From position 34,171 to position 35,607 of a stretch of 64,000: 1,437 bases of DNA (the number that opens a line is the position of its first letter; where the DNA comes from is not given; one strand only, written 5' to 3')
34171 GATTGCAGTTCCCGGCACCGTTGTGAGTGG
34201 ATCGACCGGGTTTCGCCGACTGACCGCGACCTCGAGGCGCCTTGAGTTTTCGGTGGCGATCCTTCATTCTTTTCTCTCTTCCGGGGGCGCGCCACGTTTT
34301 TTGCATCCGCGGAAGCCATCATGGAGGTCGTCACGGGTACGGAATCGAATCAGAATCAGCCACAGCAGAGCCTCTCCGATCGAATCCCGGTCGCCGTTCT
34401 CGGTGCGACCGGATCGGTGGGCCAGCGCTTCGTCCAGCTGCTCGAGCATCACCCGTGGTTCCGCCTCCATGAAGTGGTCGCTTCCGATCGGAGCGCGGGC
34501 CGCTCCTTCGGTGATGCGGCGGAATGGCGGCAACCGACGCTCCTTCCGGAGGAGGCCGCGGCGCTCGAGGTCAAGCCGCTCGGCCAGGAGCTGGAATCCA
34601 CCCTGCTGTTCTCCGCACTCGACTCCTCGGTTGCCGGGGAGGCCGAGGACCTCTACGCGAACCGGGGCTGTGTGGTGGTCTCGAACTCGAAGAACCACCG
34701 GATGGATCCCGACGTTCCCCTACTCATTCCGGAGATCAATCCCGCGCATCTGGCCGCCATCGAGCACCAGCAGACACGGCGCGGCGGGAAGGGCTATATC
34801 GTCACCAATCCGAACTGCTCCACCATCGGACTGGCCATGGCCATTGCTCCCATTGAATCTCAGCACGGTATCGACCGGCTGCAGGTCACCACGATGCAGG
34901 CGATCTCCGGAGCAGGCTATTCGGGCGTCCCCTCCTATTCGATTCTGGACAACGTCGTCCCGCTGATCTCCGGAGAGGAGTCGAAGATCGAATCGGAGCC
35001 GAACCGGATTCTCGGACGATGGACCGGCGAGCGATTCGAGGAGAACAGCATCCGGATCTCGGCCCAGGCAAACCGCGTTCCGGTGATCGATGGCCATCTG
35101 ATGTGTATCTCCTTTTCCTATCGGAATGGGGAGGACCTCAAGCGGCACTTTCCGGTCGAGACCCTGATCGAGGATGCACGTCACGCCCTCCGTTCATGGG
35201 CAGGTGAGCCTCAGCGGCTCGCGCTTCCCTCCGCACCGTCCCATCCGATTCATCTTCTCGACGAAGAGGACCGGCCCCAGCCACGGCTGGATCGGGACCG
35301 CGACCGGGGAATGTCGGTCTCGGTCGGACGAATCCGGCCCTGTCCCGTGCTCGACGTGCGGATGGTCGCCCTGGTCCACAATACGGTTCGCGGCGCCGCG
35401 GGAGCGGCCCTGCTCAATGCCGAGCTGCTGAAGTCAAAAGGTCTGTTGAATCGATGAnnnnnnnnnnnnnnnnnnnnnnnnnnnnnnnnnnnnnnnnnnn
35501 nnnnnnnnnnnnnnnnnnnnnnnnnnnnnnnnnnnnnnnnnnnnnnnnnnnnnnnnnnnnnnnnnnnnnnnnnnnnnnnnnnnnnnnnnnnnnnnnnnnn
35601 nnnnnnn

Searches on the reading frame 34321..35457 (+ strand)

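Call 11: search_protein_families(library=pfam, proteins=[window:34321-35457:+], max_evalue=0.01)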
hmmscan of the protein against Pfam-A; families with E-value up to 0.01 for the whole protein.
window:34321-35457:+ (378 aa): 4 families
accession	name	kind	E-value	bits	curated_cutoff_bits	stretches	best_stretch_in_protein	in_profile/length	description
PF02774.23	Semialdhyde_dhC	-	1.4e-29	104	26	1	176-356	2-183/184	Semialdehyde dehydrogenase, dimerisation domain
PF01118.30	Semialdhyde_dh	-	4.1e-28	98.7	26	1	24-146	2-120/121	Semialdehyde dehydrogenase, NAD binding domain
PF02670.22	DXP_reductoisom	-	0.0067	17.6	21.7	0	24-56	1-34/129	1-deoxy-D-xylulose 5-phosphate reductoisomerase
PF01113.26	DapB_N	-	0.0078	16.7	25.6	0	22-67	1-48/124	Dihydrodipicolinate reductase, N-terminus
